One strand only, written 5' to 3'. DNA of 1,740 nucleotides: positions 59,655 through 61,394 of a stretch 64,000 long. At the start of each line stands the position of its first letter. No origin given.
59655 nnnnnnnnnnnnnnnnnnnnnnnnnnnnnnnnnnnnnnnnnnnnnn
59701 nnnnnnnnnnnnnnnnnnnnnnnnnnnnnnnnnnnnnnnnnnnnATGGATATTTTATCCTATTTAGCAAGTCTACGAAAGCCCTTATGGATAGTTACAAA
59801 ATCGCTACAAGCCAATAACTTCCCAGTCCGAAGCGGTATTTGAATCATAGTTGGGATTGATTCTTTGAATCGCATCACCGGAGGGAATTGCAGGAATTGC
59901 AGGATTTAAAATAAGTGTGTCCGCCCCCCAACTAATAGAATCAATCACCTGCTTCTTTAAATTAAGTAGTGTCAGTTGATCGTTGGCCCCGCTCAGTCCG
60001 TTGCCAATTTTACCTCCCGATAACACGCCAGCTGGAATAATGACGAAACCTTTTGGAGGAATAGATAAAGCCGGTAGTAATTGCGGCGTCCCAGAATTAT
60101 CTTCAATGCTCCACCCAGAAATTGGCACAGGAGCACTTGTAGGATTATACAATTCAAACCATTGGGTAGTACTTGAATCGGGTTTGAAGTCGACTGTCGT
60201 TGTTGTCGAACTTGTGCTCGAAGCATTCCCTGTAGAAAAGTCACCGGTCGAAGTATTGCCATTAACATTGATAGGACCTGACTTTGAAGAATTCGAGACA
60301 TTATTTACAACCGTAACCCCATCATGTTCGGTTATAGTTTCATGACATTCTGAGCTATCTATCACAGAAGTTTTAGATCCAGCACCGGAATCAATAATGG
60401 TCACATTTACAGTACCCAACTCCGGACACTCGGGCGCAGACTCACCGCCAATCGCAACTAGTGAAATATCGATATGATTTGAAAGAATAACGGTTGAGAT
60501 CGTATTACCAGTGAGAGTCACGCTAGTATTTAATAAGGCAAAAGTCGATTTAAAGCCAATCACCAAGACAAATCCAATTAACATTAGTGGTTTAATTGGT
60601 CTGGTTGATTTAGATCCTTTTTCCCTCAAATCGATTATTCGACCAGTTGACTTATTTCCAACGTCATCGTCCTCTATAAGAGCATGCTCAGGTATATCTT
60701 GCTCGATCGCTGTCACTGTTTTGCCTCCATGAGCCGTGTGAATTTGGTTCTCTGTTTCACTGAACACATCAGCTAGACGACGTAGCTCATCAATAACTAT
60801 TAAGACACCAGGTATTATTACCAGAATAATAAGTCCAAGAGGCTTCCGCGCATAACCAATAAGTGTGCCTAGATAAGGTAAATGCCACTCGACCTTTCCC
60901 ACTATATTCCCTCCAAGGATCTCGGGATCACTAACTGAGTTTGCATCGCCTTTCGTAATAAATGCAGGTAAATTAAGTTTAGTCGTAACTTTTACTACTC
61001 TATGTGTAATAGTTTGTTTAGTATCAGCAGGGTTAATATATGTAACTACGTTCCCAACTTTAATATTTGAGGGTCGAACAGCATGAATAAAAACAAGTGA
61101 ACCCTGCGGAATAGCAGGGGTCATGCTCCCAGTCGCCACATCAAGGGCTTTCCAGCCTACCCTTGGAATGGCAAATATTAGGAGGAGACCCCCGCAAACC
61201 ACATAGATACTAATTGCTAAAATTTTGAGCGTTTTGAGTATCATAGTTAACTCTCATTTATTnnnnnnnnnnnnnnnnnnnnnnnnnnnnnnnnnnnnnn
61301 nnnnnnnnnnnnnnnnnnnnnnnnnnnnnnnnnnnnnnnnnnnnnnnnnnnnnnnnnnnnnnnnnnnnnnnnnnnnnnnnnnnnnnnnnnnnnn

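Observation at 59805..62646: tapA-sipW-tasA-like system whose signal peptidase is fused to an extracellular lamin-tail domain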

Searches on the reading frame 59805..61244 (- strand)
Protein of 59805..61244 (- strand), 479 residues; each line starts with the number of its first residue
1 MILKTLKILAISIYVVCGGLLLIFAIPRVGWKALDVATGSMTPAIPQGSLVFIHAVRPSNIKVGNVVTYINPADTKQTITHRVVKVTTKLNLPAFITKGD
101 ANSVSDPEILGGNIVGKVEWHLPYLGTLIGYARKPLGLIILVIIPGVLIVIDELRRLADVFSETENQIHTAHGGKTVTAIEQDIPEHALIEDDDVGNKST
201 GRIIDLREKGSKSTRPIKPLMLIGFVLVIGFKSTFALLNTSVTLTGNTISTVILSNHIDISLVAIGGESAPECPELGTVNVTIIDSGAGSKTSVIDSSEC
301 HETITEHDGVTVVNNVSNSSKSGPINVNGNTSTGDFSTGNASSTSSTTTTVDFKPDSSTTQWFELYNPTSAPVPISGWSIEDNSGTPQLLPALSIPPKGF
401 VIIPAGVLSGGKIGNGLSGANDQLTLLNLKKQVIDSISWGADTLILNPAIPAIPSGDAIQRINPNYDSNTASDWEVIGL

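Call 3: search_protein_families(library=pfam, proteins=[window:59805-61244:-], max_evalue=1)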
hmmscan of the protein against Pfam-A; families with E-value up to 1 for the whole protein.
window:59805-61244:- (479 aa): 4 families
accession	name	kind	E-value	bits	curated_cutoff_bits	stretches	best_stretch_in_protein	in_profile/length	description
PF00932.25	LTD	-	9e-13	49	34.3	1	350-440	12-108/109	Lamin Tail Domain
PF10502.14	Peptidase_S26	-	0.0017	18.8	22.9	1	19-84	11-78/168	Signal peptidase, peptidase S26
PF00717.28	Peptidase_S24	-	0.066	13.4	23.3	1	33-69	37-71/116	Peptidase S24-like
PF14344.12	DUF4397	-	0.21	12.6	30.6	0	308-360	20-74/119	Domain of unknown function (DUF4397)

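Call 4: search_protein_families(library=ncbifam, proteins=[window:59805-61244:-], max_evalue=1)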
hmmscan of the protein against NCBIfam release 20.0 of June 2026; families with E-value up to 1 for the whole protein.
window:59805-61244:- (479 aa): 4 families
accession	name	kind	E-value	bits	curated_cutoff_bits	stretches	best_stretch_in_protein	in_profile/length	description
TIGR02228.1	sigpep_I_arch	equivalog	4.1e-29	101.5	51.85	1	27-155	25-156/158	signal peptidase I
NF046067.1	SigPepSipWBacil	equivalog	2.4e-22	79.5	190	1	30-170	37-178/189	signal peptidase I SipW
TIGR02227.1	sigpep_I_bact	equivalog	5.8e-06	26.3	47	1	16-84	5-75/162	signal peptidase I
TIGR02754.1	sod_Ni_protease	equivalog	0.00099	19.5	63.25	1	36-105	3-70/90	nickel-type superoxide dismutase maturation protease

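Call 7: find_homologous_proteins(query=window:59805-61244:-)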
Query window:59805-61244:- (479 aa): 35 proteins with E <= 0.001 among 8000 candidates.
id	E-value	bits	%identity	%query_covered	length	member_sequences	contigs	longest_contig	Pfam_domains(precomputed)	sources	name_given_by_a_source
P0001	0.0e+0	1043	100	100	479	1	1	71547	PF00932.26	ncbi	ncbi:MAG: signal peptidase I [Candidatus Saccharimonadia bacterium]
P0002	3.1e-133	463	50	100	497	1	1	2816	PF00932.26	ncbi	-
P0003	1.8e-125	437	48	100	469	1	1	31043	PF00932.26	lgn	-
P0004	5.0e-117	410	46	100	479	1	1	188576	PF00932.26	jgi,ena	-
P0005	7.6e-111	389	44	99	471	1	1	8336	PF00932.26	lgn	-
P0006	2.2e-110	388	44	99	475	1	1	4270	PF00932.26,PF10502.15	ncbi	-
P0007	2.1e-109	384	44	100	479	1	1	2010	PF00932.26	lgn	-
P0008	2.0e-86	309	42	99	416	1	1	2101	PF00932.26,PF10502.15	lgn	-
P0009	8.6e-83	297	38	100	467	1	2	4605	PF00932.26,PF10502.15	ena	-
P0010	1.3e-77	280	39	99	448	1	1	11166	PF00932.26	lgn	-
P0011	1.5e-77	280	38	99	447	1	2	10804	PF00932.26,PF10502.15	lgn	-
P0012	7.1e-76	274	47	59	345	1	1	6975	-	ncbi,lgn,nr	ncbi:MAG TPA: signal peptidase I [Candidatus Saccharimonadia bacterium]|nr:signal peptidase I [Candi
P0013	8.6e-75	270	37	99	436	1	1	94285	PF00932.26,PF10502.15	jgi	jgi:signal peptidase I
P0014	3.9e-56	209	57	33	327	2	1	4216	PF10502.15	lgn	-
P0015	8.4e-53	198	35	53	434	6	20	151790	PF00932.26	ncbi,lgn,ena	-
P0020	2.6e-44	170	30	93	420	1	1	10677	PF00932.26,PF10502.15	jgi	jgi:signal peptidase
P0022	7.3e-42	162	31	55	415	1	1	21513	PF00932.26,PF10502.15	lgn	-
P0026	5.2e-27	113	38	34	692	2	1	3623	PF00932.26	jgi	-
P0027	3.3e-20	90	37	30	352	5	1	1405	PF00932.26,PF10502.15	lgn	-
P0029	4.5e-18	83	43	25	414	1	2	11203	PF00932.26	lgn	-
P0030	1.5e-16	78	30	34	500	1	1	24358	PF00932.26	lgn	-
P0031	4.3e-15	74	38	29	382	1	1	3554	PF00932.26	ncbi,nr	ncbi:signal peptidase I [Candidatus Roizmanbacteria bacterium]|nr:signal peptidase I [Candidatus Roi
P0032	6.4e-15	73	38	26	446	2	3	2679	PF00932.26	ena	-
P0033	1.3e-13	69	32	33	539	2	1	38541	PF00932.26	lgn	-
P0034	1.4e-13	69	35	32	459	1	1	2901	PF00932.26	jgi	jgi:signal peptidase I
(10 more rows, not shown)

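Call 8: search_solved_structures(query=window:59805-61244:-, max_evalue=1, show_alignments=2)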
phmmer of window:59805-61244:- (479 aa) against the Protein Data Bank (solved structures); distinct sequences matched with E-value up to 1: 3.
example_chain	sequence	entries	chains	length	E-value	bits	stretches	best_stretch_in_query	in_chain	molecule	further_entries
7p2q_A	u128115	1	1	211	8.6e-08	34.6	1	33-128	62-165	Signal peptidase complex catalytic subunit SEC11C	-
7p2p_A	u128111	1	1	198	1.1e-06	30.9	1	33-128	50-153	Signal peptidase complex catalytic subunit SEC11A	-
9rjb_A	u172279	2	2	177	2.1e-06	30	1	33-128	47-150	Signal peptidase complex catalytic subunit SEC11A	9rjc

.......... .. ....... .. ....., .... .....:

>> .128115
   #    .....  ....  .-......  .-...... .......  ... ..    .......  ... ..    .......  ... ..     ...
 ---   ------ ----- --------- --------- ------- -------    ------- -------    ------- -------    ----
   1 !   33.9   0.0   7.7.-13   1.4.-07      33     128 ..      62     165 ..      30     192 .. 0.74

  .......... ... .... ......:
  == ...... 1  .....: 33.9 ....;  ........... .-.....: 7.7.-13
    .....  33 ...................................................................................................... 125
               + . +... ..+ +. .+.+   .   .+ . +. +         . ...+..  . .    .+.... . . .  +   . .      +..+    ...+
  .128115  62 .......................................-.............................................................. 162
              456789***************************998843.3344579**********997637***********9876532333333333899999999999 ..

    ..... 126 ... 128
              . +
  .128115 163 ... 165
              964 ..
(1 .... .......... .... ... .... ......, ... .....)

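Call 12: find_encoding_contigs(protein=P0004, flank=6000, max_places=2)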
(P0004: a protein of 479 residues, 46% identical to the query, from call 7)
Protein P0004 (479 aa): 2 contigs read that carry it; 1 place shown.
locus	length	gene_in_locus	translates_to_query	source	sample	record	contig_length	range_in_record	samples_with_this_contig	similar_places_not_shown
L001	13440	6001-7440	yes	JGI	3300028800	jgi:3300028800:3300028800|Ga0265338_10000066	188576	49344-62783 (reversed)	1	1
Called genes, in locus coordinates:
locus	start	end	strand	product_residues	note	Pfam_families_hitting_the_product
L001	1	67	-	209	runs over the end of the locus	PF13207:AAA_17 (weak)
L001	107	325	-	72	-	-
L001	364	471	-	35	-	-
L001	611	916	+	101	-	PF18905:DUF5661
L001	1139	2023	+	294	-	PF01936:NYN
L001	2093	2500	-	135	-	-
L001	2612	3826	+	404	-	PF05496:RuvB_N, PF13191:AAA_16 (faint), PF00004:AAA, PF07728:AAA_5 (faint), PF16193:AAA_assoc_2, PF12002:MgsA_C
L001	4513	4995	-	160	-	PF02467:Whib (weak)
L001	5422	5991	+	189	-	-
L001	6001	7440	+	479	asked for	PF00932:LTD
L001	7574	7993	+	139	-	-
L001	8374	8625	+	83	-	-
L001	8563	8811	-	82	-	-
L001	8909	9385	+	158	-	-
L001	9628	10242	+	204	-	PF00297:Ribosomal_L3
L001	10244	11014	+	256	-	PF00573:Ribosomal_L4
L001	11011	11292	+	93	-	PF00276:Ribosomal_L23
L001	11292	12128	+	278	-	PF00181:Ribosomal_L2_N, PF03947:Ribosomal_L2_C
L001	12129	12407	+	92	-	PF00203:Ribosomal_S19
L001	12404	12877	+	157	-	PF00237:Ribosomal_L22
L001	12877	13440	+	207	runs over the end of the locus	PF07650:KH_2, PF00189:Ribosomal_S3_C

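Call 14: find_encoding_contigs(protein=P0013, flank=6000, max_places=2)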
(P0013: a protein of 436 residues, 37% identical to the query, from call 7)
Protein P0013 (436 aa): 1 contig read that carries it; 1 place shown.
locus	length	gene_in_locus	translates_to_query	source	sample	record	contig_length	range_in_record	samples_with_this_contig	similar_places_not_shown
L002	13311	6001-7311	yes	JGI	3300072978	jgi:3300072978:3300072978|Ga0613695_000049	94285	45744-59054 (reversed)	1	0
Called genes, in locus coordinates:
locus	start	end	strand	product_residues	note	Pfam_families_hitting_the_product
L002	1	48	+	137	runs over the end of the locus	-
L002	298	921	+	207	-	PF01476:LysM (weak), PF06737:Transglycosylas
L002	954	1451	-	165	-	-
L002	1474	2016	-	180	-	-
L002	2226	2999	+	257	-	PF00121:TIM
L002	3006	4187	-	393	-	PF00162:PGK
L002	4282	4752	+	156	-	-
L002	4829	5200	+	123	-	PF00903:Glyoxalase, PF18029:Glyoxalase_6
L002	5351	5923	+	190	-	-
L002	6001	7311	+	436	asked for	PF10502:Peptidase_S26 (weak), PF00932:LTD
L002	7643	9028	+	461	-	-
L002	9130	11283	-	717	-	PF00580:UvrD-helicase, PF01443:Viral_helicase1 (faint), PF13245:AAA_19, PF13604:AAA_30 (faint), PF13361:UvrD_C, PF13538:UvrD_C_2, PF21196:PcrA_UvrD_tudor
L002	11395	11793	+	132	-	-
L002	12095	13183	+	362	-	PF03990:DUF348, PF07501:G5, PF06737:Transglycosylas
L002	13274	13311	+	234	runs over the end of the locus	-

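Call 15: find_encoding_contigs(protein=P0015, flank=6000, max_places=2)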
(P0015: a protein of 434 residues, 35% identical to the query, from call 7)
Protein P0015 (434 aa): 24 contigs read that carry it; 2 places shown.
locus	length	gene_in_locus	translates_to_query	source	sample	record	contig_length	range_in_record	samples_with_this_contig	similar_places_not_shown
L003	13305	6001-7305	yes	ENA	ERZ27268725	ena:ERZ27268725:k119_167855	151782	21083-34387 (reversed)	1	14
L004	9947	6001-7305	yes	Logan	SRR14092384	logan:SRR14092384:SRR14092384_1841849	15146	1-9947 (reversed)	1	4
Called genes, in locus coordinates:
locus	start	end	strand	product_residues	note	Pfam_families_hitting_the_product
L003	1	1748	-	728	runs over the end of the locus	PF13491:FtsK_4TM, PF17854:FtsK_alpha, PF01580:FtsK_SpoIIIE, PF09397:FtsK_gamma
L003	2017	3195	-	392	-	-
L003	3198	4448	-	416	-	PF13506:Glyco_transf_21, PF00535:Glycos_transf_2, PF10111:Glyco_tranf_2_2, PF13641:Glyco_tranf_2_3, PF13632:Glyco_trans_2_3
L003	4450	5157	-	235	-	-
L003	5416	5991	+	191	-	-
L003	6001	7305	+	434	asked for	PF00932:LTD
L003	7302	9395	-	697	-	PF00753:Lactamase_B, PF12706:Lactamase_B_2, PF23023:Anti-Pycsar_Apyc1 (faint), PF22505:RNase_J_b_CASP, PF17770:RNase_J_C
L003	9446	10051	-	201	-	PF03167:UDG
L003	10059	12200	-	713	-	PF01138:RNase_PH, PF03725:RNase_PH_C, PF03726:PNPase (weak), PF01138:RNase_PH, PF00013:KH_1, PF00575:S1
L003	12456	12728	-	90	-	PF00312:Ribosomal_S15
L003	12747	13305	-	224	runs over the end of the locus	PF01509:TruB_N, PF16198:TruB_C_2 (weak)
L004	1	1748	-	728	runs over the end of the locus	PF13491:FtsK_4TM, PF17854:FtsK_alpha, PF01580:FtsK_SpoIIIE, PF09397:FtsK_gamma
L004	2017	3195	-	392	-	-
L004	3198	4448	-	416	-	PF13506:Glyco_transf_21, PF00535:Glycos_transf_2, PF10111:Glyco_tranf_2_2, PF13641:Glyco_tranf_2_3, PF13632:Glyco_trans_2_3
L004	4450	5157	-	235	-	-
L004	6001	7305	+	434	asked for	PF00932:LTD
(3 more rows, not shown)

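Call 18: find_encoding_contigs(protein=P0033, flank=6000, max_places=1)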
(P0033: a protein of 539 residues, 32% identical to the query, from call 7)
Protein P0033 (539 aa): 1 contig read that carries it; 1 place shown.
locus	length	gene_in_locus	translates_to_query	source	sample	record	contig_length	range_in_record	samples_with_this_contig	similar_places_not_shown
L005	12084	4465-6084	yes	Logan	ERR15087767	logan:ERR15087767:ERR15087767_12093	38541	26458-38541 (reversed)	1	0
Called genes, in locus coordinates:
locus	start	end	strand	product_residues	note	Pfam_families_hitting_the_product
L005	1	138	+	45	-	?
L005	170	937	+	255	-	-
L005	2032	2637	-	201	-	-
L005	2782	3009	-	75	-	-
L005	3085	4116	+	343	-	PF12389:Peptidase_M73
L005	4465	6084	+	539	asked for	PF00932:LTD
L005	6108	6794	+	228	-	-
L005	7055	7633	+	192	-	PF13360:PQQ_2 (weak)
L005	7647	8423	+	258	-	PF01011:PQQ (faint), PF13360:PQQ_2, PF13570:Beta-prop_ACSF4, PF13360:PQQ_2 (weak)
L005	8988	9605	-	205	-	-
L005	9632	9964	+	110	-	-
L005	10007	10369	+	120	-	PF05635:23S_rRNA_IVP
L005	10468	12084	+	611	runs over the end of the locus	PF02518:HATPase_c, PF13589:HATPase_c_3, PF01119:DNA_mis_repair, PF08676:MutL_C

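Call 19: find_encoding_contigs(protein=P0030, flank=6000, max_places=1)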
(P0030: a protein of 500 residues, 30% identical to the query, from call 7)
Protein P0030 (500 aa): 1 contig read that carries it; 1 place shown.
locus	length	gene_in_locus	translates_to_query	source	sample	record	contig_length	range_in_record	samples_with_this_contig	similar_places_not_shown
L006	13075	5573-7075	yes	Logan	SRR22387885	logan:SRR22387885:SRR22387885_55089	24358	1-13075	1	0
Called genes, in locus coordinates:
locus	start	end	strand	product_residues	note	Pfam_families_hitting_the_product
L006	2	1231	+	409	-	?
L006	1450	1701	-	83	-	-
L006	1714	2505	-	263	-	-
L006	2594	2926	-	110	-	-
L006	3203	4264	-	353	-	PF00188:CAP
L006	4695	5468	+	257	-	PF12389:Peptidase_M73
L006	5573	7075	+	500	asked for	PF00932:LTD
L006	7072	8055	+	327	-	PF00353:HemolysinCabind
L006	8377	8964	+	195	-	-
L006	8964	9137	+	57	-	-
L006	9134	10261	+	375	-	-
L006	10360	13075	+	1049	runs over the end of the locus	-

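Call 46: predict_structure(alignment_id=A3)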
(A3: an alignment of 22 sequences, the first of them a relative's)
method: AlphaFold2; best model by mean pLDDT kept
length: 479 residues; sequences in the alignment: 22
mean_pLDDT: 70.9   pTM: 0.39
mean pLDDT of the five models: 70.9, 70.6, 68.9, 67.5, 66.1
residues with pLDDT >= 90: 149; 70-90: 146; 50-70: 24; < 50: 160
segments of 3 or more residues with pLDDT < 50: 172-184, 186-219, 230-251, 269-358
pLDDT, mean of each block of 10 residues (from residue 1): 81 83 75 90 93 95 97 92 96 95 94 96 90 82 80 83 67 47 45 45 38 42 52 36 40 79 74 36 34 36 37 39 44 44 39 42 92 94 93 88 87 87 94 93 84 87 85 83
secondary structure, 60 per line:
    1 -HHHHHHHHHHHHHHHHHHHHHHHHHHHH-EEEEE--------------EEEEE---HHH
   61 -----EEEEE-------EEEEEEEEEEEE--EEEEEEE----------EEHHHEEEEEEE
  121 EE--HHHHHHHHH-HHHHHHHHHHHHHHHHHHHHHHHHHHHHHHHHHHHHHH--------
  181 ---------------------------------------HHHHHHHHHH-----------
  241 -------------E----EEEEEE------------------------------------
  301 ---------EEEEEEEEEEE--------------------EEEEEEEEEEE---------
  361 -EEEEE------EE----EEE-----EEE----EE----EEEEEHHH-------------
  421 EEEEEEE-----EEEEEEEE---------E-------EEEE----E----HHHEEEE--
elements in order: H2-29 E31-35 E50-54 E66-70 E78-89 E92-98 E114-122 H125-133 H135-172 H220-229 E259-264 E310-320 E341-351 E362-366 E379-381 E387-389 E400-404 E421-427 E433-440 E458-461 E474-477

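Call 50: find_related_loci(query=A4, collection=genome_contigs, flank=5000)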
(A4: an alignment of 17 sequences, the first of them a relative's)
Query A4 (479 aa) in genome_contigs; peptide patterns used: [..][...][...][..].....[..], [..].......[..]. (x = any residue, [..] = any of these).
338 stretches matched a pattern; 251 encode a relative of the query (tblastn E <= 1e-3); the best 80 are kept; 80 distinct loci.
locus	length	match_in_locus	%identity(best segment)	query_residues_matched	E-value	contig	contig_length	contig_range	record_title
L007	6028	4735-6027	39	4-456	6e-87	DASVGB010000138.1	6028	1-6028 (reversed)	MAG TPA_asm: Candidatus Saccharimonadia bacterium isolate SMAG_U2104 k141_993714, whole genome shotgun sequence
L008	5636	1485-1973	58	1-159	2e-52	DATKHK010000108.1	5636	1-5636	MAG TPA_asm: Candidatus Saccharimonadales bacterium isolate SMAG_U14575 k141_288217, whole genome shotgun sequence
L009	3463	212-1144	37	1-345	1e-50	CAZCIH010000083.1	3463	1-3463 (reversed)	MAG TPA_asm: uncultured Candidatus Saccharibacteria bacterium isolate SRP189682_co1_501 genome assembly, contig: NODE_88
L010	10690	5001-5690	39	2-249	3e-44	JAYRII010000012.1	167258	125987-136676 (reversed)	MAG: Candidatus Saccharimonadia bacterium isolate SZ_szas25bin.4 k141_1158107, whole genome shotgun sequence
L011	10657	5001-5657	41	15-250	9e-42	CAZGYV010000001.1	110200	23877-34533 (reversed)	MAG TPA_asm: uncultured Candidatus Saccharibacteria bacterium isolate SRP192515_co1_377 genome assembly, contig: NODE_90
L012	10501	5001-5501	48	1-167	7e-34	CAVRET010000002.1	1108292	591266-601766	MAG: uncultured bacterium isolate MFD04463.bin.1.58 genome assembly, contig: contig_10051, whole genome shotgun sequence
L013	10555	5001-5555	35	30-219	1e-29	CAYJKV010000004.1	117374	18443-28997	MAG TPA_asm: uncultured Candidatus Saccharibacteria bacterium isolate ERP124720_co1_130 genome assembly, contig: NODE_21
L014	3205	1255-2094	27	9-351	7e-29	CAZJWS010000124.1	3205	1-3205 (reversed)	MAG TPA_asm: uncultured Candidatus Saccharibacteria bacterium isolate SRP344714_co1_384 genome assembly, contig: NODE_48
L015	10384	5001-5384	43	30-157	8e-26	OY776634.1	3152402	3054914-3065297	MAG: uncultured Saccharofermentans sp. isolate 458ea057-a119-4e25-ad7c-619b59e424da genome assembly, chromosome: 1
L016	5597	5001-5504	34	2-167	2e-25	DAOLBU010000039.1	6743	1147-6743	MAG TPA_asm: Candidatus Paceibacterota bacterium isolate AMR_MDS_0110 NODE_2217_length_6743_cov_4.039175, whole genome s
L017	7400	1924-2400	37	1-157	6e-24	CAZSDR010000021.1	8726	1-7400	MAG TPA_asm: uncultured Candidatus Saccharibacteria bacterium isolate SRP329715_co2_182 genome assembly, contig: NODE_14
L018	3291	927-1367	37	23-168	8e-23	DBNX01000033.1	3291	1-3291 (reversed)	MAG TPA_asm: Patescibacteria group bacterium UBA661 UBA661_contig_31268, whole genome shotgun sequence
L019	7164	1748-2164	39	21-157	3e-21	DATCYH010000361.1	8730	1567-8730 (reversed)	MAG TPA_asm: Nocardioides sp. isolate SMAG_U7460 k141_120782, whole genome shotgun sequence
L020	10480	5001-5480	35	1-157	3e-21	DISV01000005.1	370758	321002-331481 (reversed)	MAG TPA_asm: Patescibacteria group bacterium UBA6201 UBA6201_contig_1585, whole genome shotgun sequence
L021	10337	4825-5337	35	4-166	4e-21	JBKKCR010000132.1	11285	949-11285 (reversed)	MAG: Actinomycetota bacterium isolate swi_bin.57 k127_13647544, whole genome shotgun sequence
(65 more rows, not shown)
